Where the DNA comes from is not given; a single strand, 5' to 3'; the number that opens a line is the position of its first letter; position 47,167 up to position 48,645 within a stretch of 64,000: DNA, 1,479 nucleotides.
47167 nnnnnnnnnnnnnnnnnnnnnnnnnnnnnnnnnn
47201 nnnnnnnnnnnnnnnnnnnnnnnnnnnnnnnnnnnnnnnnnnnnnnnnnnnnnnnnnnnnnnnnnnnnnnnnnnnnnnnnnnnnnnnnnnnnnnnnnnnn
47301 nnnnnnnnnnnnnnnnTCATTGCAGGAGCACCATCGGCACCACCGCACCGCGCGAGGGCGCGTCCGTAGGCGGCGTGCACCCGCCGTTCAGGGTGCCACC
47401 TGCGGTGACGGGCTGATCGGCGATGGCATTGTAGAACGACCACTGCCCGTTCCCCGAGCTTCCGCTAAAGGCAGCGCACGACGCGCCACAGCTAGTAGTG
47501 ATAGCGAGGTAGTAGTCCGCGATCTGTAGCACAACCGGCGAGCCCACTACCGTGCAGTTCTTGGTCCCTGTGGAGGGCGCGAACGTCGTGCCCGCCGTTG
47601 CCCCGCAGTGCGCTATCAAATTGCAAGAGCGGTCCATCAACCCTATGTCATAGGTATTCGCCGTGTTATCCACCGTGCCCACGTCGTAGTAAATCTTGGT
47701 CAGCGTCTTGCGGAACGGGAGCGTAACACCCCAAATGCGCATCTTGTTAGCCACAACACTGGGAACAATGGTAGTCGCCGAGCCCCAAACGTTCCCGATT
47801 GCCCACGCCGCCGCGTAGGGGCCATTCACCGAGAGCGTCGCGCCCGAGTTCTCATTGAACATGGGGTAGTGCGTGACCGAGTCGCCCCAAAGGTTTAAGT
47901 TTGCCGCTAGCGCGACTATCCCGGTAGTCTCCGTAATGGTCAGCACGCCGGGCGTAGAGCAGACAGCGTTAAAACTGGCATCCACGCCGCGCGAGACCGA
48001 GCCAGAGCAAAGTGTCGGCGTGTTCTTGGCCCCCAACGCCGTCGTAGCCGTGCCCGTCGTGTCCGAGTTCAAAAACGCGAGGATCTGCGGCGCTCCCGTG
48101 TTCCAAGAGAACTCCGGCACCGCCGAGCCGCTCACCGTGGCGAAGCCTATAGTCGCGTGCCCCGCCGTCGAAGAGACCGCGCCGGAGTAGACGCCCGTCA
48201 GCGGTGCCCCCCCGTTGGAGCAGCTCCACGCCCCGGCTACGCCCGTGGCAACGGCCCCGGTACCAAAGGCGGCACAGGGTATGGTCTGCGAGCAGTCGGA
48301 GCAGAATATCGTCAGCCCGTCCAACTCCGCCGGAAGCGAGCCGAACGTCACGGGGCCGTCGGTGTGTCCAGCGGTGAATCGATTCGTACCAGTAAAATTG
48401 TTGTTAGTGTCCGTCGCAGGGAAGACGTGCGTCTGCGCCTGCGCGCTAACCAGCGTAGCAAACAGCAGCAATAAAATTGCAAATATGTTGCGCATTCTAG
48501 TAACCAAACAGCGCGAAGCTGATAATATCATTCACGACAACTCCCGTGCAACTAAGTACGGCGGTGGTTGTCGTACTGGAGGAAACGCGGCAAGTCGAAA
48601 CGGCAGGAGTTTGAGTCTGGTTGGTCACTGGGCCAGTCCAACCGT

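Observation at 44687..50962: Four-gene insertion encoding secreted-looking proteins inside the head-assembly module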

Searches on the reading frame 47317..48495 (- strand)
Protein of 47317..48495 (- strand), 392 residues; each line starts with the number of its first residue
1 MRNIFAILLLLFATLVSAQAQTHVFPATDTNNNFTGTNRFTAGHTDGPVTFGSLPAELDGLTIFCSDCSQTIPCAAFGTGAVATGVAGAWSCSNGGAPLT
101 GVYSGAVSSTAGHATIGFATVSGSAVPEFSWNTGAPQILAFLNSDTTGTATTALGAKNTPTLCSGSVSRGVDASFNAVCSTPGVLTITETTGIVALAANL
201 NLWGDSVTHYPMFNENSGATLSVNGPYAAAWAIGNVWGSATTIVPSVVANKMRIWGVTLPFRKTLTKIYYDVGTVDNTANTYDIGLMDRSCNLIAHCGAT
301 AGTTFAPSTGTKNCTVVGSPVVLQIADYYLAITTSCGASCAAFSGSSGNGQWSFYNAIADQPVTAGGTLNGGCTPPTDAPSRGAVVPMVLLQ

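Call 3: search_protein_families(library=pfam, proteins=[window:47317-48495:-], max_evalue=0.01)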
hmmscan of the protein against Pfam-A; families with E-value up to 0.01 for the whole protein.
window:47317-48495:- (392 aa): 0 families

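Call 4: search_protein_families(library=phrogs, proteins=[window:47317-48495:-], max_evalue=0.01)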
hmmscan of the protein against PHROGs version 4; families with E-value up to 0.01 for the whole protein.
window:47317-48495:- (392 aa): 0 families

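Call 28: find_homologous_proteins(query=window:47317-48495:-, max_evalue=0.001)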
Query window:47317-48495:- (392 aa): 47 proteins with E <= 0.001 among 8000 candidates.
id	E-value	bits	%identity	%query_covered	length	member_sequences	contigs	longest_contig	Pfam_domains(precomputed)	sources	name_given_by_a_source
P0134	5.3e-255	864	100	100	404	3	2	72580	-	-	-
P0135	1.6e-29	121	43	54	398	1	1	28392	-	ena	-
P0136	7.2e-29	119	44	45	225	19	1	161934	-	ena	-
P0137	2.6e-28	117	46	45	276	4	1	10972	-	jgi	jgi:hypothetical protein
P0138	2.1e-27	114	51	35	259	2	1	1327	-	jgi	jgi:hypothetical protein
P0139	4.1e-27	113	41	45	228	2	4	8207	-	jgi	jgi:hypothetical protein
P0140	4.8e-27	113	45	45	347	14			-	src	-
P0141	8.7e-27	112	48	36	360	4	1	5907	-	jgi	jgi:hypothetical protein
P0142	1.2e-26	112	36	79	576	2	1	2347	-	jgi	jgi:hypothetical protein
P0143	2.0e-26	111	45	41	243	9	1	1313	-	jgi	jgi:hypothetical protein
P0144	3.3e-26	110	46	45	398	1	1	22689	-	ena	-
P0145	3.8e-26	110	49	37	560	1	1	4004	-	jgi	jgi:hypothetical protein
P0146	4.8e-26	110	42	54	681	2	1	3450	-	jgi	jgi:hypothetical protein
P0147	6.3e-26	109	45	41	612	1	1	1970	-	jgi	jgi:hypothetical protein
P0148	8.1e-26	109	42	55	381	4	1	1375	-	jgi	-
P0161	1.3e-20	92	47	35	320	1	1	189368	-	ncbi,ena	-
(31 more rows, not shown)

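Call 76: find_encoding_contigs(protein=P0135, flank=10000, max_places=2)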
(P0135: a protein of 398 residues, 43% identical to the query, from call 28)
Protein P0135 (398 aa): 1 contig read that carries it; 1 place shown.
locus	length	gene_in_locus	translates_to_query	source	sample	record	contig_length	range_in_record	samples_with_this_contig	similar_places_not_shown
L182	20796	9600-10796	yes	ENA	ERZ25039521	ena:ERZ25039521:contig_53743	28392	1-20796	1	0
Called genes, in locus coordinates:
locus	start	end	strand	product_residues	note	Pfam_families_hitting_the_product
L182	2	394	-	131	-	?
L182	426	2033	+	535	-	-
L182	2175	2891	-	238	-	PF00717:Peptidase_S24 (weak)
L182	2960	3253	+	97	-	-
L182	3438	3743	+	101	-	-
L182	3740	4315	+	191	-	-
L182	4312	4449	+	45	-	-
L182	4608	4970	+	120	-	-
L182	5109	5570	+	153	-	PF00782:DSPc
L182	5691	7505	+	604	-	-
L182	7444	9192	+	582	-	-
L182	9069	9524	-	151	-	-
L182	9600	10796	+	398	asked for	-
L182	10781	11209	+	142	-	-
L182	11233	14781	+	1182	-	-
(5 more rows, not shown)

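Call 77: find_encoding_contigs(protein=P0161, flank=10000, max_places=2)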
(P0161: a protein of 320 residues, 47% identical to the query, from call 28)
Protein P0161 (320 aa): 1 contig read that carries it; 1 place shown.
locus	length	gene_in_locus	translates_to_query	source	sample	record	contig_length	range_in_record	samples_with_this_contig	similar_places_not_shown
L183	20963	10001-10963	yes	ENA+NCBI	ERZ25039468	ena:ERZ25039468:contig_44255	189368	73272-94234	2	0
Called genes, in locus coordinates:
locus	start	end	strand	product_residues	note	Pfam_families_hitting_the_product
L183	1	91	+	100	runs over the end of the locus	-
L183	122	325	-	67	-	-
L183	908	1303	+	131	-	-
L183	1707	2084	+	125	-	-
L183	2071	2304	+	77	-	-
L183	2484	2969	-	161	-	PF00717:Peptidase_S24 (weak)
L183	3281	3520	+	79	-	-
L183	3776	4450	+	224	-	-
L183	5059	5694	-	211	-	-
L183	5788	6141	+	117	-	-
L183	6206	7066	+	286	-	-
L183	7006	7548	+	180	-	-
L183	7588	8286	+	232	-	-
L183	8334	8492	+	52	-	-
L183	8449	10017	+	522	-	-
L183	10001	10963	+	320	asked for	-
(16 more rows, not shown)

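Call 89: search_protein_families(library=ncbifam, proteins=[window:47317-48495:-], max_evalue=0.05)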
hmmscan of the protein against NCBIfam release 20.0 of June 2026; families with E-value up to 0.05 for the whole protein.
window:47317-48495:- (392 aa): 0 families

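Call 90: search_protein_families(library=pfam, proteins=[window:47317-48495:-], max_evalue=1)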
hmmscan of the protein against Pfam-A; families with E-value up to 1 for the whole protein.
window:47317-48495:- (392 aa): 0 families
